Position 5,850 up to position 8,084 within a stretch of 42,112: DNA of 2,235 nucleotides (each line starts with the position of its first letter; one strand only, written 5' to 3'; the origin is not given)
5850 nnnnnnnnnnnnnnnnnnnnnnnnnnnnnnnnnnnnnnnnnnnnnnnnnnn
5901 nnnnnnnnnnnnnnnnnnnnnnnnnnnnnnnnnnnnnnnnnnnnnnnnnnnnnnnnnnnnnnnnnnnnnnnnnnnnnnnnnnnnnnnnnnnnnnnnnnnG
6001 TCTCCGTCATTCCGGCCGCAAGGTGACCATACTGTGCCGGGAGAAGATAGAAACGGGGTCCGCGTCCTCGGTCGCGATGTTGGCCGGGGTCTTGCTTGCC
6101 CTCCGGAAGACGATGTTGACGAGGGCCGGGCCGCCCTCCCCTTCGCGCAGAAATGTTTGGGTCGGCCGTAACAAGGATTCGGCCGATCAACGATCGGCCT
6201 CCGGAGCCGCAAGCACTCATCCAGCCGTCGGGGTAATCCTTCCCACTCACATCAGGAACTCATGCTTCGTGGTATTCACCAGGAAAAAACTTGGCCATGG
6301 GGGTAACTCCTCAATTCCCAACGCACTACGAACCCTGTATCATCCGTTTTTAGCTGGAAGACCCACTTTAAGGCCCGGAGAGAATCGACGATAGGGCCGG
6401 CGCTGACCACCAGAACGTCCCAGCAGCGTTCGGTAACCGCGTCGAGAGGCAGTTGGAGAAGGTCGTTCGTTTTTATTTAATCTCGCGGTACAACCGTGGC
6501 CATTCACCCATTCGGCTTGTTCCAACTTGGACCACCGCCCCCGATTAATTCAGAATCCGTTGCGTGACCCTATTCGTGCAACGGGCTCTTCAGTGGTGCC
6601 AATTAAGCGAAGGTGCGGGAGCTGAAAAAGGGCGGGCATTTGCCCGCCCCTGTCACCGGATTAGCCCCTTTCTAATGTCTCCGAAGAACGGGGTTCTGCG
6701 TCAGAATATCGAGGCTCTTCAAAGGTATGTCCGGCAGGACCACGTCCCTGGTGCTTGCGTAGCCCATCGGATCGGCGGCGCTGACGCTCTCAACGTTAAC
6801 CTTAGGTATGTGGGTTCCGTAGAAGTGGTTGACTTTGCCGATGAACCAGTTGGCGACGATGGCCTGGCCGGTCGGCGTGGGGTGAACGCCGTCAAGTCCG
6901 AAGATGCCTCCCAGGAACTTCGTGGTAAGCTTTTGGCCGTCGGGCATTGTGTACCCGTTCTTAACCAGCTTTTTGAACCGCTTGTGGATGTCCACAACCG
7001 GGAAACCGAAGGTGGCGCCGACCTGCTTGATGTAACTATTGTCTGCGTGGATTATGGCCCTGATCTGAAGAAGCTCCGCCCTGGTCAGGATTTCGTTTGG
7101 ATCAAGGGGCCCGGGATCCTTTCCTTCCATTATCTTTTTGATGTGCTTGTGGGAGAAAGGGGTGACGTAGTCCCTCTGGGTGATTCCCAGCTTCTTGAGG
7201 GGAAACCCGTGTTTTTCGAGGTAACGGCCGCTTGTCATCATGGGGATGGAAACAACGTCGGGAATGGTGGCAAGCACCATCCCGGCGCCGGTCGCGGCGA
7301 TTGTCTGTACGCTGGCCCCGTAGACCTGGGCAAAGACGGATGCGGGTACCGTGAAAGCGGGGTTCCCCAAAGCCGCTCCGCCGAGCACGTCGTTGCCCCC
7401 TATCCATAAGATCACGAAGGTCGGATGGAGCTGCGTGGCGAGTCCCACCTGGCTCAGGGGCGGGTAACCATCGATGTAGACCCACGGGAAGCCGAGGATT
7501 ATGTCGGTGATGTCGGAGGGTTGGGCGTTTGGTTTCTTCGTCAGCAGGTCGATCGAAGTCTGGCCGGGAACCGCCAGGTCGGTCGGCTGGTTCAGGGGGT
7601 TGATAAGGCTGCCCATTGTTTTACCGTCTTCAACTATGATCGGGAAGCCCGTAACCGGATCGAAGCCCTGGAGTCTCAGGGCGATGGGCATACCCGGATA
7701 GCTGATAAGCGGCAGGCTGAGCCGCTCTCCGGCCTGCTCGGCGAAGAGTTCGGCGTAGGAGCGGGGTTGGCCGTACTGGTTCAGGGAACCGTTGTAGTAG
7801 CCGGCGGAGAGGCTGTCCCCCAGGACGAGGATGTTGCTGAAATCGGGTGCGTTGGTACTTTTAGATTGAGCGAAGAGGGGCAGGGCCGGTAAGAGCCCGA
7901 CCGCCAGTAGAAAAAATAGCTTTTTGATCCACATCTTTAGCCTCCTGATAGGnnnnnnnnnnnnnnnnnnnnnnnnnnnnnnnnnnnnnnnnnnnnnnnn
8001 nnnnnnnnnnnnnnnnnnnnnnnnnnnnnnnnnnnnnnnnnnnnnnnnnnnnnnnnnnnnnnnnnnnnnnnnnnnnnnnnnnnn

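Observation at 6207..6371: Roughly 165-bp element present twice in inverted orientation, 19 kb apart (copy 1)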

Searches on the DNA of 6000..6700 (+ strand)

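Call 9: search_rna_families(source=window, start=6000, end=6700, threshold=evalue, max_evalue=10, show_alignments=3)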
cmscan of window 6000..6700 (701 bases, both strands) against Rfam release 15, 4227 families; matches with E-value up to 10: 6.
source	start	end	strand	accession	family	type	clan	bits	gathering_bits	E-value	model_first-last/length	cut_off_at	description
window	6624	6694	-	RF02784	SorX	Gene; sRNA;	-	18.7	46.6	0.078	1-73/73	no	Singlet oxygen resistance RNA X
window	6162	6186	+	RF00453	Cardiovirus_CRE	Cis-reg;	-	17.4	37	3.4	1-33/33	no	Cardiovirus cis-acting replication element (CRE)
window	6620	6649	-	RF01838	sobemo_FSE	Cis-reg; frameshift_element;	-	16.7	55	1.3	26-64/79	no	sobemovirus ribosomal frameshift elemental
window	6087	6139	+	RF03057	nhaA-I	Cis-reg; riboswitch;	-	16.4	37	0.98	1-55/55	no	nhaA-I RNA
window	6626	6656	+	RF02066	STnc320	Gene; sRNA;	-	14.5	50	8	20-50/55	no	Salmonella enterica sRNA STnc320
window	6629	6649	+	RF01698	Chloroflexi-1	Gene; sRNA;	-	14.2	80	6.3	26-46/84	no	Chloroflexi-1 RNA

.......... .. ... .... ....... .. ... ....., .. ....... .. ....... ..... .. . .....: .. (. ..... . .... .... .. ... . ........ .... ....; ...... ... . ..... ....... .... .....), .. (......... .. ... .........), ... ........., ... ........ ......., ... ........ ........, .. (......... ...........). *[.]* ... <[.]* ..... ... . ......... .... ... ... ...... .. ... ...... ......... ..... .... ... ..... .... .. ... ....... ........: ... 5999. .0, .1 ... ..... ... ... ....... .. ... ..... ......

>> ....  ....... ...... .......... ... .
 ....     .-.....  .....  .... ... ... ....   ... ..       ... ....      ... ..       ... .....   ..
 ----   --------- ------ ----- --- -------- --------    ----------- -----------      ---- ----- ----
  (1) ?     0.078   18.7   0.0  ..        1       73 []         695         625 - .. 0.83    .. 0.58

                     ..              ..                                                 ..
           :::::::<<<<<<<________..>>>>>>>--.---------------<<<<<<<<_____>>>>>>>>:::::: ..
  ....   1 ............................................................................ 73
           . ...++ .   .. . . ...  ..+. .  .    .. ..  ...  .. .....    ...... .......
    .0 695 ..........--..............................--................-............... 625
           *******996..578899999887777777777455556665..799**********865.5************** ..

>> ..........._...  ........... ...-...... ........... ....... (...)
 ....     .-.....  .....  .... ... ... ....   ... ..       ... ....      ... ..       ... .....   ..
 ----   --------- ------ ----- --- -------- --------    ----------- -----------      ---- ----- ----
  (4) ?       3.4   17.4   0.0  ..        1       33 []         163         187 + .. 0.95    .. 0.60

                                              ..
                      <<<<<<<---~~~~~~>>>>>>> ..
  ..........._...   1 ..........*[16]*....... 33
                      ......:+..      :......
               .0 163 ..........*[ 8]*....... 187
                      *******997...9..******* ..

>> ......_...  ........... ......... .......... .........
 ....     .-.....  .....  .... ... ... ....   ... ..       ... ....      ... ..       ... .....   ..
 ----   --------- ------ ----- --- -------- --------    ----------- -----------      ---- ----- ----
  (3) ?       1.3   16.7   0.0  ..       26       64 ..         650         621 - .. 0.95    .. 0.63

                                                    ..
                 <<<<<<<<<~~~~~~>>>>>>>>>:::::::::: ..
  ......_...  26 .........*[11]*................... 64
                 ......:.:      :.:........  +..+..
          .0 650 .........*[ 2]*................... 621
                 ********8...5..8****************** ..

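Call 30: search_dna_similar(query=window:6195-6395:+, collection=plasmids, mode=distant, max_evalue=0.01)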
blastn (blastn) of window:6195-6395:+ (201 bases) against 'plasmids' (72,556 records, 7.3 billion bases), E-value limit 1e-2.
No match.

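Call 31: search_dna_similar(query=window:6195-6395:+, collection=phages, mode=distant, max_evalue=0.01)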
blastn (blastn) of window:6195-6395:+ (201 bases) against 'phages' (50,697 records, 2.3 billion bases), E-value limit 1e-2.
No match.
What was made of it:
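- Tried and rejected: BLASTN (word size 11) against plasmids and phages: no match (calls 30, 31).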

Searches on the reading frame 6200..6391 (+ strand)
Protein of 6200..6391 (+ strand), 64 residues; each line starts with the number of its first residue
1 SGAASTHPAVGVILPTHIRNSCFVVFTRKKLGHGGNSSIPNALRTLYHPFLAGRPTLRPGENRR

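Call 63: search_protein_representatives(protein=window:6200-6391:+)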
Query: 64 residues. Proteins with E-value up to 0.001 (for the whole library): 3; up to 1e-10: 0; up to 1e-30: 0. The best 3 are listed.
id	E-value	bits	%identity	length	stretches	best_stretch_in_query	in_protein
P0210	1.7e-06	44.1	40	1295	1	9-33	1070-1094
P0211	2.8e-04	37.1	48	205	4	37-56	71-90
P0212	5.9e-04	36.1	34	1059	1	4-34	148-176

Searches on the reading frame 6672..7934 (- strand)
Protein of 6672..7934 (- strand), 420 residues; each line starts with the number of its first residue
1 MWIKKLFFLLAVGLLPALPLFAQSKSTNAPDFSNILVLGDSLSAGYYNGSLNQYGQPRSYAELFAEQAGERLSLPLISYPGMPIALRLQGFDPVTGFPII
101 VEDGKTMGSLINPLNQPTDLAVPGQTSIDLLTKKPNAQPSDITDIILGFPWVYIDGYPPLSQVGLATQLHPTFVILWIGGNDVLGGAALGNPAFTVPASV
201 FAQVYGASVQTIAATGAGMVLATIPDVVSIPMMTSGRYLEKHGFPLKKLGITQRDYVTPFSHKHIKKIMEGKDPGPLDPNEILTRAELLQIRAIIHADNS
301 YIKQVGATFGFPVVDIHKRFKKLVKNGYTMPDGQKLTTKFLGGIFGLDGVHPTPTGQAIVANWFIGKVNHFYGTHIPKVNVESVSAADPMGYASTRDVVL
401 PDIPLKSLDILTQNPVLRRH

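Call 43: search_protein_families(library=pfam, proteins=[window:6672-7934:-])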
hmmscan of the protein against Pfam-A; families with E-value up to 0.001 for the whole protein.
window:6672-7934:- (420 aa): 2 families
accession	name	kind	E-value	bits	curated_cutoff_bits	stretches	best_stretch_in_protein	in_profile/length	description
PF13472.12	Lipase_GDSL_2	-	4.2e-12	47.4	32.9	1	159-359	51-178/178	GDSL-like Lipase/Acylhydrolase family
PF00657.28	Lipase_GDSL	-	1.5e-11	45.3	23.6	1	35-364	1-208/208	GDSL-like Lipase/Acylhydrolase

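Call 56: find_homologous_proteins(query=window:6672-7934:-, max_evalue=1e-30)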
Query window:6672-7934:- (420 aa): 89 proteins with E <= 1e-30 among 8000 candidates.
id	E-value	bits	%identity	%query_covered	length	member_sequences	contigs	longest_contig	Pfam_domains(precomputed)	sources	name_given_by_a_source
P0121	3.0e-281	951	100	100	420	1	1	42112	PF13472.13,PF00657.29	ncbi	-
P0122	3.9e-218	743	82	93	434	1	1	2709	PF13472.13,PF00657.29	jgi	-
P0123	1.9e-217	740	81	95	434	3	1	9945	PF13472.13,PF00657.29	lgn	-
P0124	3.3e-177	608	67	100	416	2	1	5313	PF13472.13,PF00657.29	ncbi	-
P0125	3.1e-144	499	57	100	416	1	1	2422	PF13472.13,PF00657.29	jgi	jgi:lysophospholipase L1-like esterase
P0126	7.3e-143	495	59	93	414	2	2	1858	PF13472.13,PF00657.29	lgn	-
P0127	3.2e-142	493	55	100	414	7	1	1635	PF13472.13,PF00657.29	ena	-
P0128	1.3e-141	491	55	100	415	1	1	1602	PF13472.13,PF00657.29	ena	-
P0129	1.2e-140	487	57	93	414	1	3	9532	PF13472.13,PF00657.29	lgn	-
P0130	2.3e-140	487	55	100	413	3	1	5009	PF13472.13,PF00657.29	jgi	jgi:lysophospholipase L1-like esterase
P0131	8.1e-140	485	56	94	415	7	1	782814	PF13472.13,PF00657.29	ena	-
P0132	3.2e-139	483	57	93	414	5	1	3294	PF13472.13,PF00657.29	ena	-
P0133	8.7e-139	481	58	94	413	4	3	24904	PF13472.13,PF00657.29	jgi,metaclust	jgi:lysophospholipase L1-like esterase|metaclust:\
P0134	1.6e-137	477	56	93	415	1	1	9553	PF13472.13,PF00657.29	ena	-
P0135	1.2e-136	474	56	100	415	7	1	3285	PF13472.13,PF00657.29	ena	-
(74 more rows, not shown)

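Call 57: find_encoding_contigs(protein=P0123, flank=10000, max_places=4)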
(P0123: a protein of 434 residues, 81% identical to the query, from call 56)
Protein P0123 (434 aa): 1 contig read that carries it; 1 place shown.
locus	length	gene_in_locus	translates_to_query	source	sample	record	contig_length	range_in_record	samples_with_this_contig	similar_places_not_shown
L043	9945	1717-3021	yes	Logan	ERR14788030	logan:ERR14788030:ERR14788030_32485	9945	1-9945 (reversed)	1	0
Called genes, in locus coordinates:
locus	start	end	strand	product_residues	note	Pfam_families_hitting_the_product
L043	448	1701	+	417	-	PF03349:Toluene_X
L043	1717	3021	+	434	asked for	PF00657:Lipase_GDSL, PF13472:Lipase_GDSL_2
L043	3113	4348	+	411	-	PF00890:FAD_binding_2 (weak), PF01134:GIDA (weak), PF01266:DAO, PF01494:FAD_binding_3, PF05834:Lycopene_cycl, PF07992:Pyr_redox_2, PF12831:FAD_oxidored (weak), PF13450:NAD_binding_8 (weak), +2 more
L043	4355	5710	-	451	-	PF00860:Xan_ur_permease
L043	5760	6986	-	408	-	PF04733:Coatomer_E (faint), PF00515:TPR_1 (faint), PF07719:TPR_2 (faint), PF13181:TPR_8 (faint), PF13432:TPR_16 (faint), PF13428:TPR_14 (faint), PF14559:TPR_19 (weak), PF14559:TPR_19 (weak), +1 more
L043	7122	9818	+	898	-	PF00675:Peptidase_M16, PF05193:Peptidase_M16_C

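Call 58: find_encoding_contigs(protein=P0122, flank=10000, max_places=4)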
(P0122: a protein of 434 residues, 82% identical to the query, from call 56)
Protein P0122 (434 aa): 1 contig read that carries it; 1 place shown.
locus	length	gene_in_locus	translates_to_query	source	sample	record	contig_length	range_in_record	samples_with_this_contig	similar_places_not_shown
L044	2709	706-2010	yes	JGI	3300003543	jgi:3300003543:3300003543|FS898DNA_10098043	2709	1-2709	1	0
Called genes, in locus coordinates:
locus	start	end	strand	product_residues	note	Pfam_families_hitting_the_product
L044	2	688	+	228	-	?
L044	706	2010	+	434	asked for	PF00657:Lipase_GDSL, PF13472:Lipase_GDSL_2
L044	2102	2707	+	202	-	?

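Call 59: find_encoding_contigs(protein=P0124, flank=10000, max_places=4)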
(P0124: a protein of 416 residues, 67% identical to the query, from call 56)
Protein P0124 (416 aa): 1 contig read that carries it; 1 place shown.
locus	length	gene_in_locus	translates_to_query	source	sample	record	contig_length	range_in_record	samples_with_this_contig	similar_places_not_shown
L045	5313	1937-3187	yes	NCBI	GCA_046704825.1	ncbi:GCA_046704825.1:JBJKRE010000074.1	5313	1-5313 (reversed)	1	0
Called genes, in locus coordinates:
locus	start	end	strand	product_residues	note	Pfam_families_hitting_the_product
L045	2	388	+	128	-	?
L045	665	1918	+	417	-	PF03349:Toluene_X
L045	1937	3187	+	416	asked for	PF00657:Lipase_GDSL, PF13472:Lipase_GDSL_2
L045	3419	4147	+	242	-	PF00106:adh_short, PF01370:Epimerase, PF02719:Polysacc_synt_2 (weak), PF08659:KR, PF13561:adh_short_C2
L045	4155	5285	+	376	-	PF01134:GIDA (weak), PF01266:DAO (weak), PF01494:FAD_binding_3, PF05834:Lycopene_cycl (weak), PF07992:Pyr_redox_2 (weak), PF12831:FAD_oxidored (weak), PF22578:GGR_cat (weak)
